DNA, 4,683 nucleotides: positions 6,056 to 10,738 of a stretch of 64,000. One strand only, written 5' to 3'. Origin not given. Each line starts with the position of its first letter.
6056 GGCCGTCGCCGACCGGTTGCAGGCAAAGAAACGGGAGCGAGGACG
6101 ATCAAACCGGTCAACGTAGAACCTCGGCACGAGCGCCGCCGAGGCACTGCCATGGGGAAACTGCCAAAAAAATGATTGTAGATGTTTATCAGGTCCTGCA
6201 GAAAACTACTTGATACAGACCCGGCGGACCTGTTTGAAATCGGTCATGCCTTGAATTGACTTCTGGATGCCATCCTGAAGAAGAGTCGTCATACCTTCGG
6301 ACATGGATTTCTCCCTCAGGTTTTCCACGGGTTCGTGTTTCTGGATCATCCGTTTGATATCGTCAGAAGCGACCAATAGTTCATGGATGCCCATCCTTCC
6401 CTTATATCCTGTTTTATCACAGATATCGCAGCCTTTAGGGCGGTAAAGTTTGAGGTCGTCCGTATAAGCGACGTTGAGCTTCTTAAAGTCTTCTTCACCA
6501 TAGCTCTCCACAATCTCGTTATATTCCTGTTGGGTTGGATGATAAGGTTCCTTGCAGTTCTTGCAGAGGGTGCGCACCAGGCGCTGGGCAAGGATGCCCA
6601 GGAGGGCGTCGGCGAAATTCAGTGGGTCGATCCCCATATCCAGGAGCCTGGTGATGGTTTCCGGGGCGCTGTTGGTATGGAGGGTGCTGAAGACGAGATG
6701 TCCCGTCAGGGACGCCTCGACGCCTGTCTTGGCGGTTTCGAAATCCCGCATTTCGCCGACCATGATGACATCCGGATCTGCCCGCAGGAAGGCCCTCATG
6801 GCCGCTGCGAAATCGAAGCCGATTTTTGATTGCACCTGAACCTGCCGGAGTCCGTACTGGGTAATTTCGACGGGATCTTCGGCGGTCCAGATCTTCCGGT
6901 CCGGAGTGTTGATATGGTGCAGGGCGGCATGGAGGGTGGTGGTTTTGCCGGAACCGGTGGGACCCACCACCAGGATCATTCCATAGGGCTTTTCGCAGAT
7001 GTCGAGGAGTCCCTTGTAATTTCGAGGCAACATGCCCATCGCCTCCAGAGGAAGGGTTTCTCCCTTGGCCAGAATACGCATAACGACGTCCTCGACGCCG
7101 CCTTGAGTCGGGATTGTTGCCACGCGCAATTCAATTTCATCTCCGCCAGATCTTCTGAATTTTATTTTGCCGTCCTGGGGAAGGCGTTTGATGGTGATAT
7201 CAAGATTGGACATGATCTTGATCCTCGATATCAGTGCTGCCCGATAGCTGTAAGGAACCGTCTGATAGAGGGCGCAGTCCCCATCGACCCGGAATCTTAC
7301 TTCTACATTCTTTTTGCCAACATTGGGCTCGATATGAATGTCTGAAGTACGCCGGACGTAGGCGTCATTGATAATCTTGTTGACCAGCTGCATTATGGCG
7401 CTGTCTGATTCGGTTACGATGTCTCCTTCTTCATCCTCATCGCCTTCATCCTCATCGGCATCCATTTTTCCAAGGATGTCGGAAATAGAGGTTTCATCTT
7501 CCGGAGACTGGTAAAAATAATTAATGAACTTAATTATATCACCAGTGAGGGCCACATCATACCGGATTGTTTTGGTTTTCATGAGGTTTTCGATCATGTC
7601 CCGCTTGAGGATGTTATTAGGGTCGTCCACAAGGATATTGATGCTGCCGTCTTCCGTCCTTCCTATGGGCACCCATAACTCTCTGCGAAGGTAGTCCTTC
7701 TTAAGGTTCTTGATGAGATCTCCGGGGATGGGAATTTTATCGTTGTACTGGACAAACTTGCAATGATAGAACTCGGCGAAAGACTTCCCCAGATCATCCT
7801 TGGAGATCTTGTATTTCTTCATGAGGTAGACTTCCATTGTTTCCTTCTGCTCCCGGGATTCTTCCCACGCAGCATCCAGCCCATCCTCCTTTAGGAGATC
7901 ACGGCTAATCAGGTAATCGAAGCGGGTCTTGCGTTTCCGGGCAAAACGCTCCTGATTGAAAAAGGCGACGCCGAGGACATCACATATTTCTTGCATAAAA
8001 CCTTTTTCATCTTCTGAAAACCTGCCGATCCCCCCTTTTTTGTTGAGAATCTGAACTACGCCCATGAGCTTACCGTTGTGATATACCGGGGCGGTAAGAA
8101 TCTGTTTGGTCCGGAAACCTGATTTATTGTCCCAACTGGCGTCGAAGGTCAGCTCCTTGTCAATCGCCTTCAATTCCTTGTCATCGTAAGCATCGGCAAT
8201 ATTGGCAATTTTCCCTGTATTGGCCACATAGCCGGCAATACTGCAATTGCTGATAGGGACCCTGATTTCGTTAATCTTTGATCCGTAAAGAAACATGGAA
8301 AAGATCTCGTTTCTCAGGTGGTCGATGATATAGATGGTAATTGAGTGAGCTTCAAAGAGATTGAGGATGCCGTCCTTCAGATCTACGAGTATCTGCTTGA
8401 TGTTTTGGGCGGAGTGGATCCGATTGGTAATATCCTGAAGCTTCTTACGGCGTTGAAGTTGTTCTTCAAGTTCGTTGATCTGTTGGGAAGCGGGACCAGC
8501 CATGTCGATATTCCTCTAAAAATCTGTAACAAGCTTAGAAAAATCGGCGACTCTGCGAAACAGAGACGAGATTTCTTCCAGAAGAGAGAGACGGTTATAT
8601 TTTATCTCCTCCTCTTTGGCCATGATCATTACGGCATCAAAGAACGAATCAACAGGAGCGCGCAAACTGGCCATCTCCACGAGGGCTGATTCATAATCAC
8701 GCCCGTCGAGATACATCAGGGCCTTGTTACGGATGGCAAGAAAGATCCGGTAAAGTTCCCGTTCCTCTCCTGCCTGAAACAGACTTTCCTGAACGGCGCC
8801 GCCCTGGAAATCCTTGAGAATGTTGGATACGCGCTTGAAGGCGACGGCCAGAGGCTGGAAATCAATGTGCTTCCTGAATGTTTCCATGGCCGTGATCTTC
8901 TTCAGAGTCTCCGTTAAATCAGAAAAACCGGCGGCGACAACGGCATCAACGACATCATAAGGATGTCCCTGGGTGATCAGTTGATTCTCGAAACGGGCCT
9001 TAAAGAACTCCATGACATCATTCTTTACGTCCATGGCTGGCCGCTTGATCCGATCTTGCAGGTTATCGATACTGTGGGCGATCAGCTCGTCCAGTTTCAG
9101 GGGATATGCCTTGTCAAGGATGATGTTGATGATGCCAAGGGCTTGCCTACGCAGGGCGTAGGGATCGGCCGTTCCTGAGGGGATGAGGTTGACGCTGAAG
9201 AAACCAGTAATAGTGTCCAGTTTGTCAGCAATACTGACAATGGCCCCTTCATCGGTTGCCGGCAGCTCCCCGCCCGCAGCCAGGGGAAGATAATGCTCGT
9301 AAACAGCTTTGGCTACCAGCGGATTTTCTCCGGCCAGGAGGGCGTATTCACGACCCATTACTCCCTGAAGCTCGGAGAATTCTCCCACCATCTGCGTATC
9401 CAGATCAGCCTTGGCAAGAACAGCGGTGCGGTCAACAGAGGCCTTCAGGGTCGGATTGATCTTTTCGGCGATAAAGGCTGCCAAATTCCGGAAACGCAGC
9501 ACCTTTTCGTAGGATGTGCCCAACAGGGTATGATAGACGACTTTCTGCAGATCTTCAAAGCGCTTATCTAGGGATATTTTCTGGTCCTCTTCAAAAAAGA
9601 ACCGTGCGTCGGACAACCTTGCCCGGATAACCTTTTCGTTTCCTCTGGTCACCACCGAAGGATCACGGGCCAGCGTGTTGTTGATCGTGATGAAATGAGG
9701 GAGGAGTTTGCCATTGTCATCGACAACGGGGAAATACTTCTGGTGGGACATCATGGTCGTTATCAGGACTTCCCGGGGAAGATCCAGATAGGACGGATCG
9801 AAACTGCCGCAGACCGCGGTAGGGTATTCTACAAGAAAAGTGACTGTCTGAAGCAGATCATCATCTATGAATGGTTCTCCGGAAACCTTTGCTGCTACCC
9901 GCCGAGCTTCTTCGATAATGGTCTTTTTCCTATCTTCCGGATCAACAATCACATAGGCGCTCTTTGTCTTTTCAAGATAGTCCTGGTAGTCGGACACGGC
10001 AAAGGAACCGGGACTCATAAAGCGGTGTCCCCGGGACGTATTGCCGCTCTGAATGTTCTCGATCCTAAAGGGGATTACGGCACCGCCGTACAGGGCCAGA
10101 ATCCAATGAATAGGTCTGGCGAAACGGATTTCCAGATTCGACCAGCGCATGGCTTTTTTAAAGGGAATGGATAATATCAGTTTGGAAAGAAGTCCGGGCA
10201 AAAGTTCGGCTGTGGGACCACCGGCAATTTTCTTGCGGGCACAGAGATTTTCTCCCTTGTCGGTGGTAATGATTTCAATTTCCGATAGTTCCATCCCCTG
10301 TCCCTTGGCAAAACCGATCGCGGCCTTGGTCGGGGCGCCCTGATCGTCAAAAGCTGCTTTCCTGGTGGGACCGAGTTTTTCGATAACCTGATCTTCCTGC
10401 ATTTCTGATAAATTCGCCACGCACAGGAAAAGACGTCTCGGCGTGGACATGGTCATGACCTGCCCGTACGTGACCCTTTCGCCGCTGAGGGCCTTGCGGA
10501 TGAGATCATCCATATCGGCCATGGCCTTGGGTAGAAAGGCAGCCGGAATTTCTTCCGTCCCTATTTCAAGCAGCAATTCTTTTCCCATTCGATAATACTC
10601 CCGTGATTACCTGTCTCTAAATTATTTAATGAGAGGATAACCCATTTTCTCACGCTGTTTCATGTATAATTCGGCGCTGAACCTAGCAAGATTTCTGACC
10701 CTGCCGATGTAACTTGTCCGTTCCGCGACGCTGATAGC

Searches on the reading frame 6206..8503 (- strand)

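Call 72: search_protein_families(library=pfam, proteins=[window:6206-8503:-], max_evalue=0.00001)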
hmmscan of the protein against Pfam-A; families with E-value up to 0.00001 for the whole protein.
window:6206-8503:- (765 aa): 3 families
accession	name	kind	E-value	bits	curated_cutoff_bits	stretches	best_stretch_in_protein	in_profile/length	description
PF00437.27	T2SSE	-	3.1e-120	401.7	24.9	1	365-761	3-370/370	Type II/IV secretion system protein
PF05157.20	MshEN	-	1.1e-10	41.7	23.1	1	257-335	11-88/90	MshEN domain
PF01590.32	GAF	-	2.2e-08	35.2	22.4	1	76-180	40-132/133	GAF domain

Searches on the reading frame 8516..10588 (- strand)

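Call 72: search_protein_families(library=pfam, proteins=[window:8516-10588:-], max_evalue=0.00001)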
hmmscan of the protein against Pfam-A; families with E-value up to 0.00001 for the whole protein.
window:8516-10588:- (690 aa): 2 families
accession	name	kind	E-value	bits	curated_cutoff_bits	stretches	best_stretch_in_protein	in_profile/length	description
PF02092.22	tRNA_synt_2f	-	9e-211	701.9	29.2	1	5-551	1-535/536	Glycyl-tRNA synthetase beta subunit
PF05746.21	DALR_1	-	5.3e-06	26.9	22.3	0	583-678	4-103/117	DALR anticodon binding domain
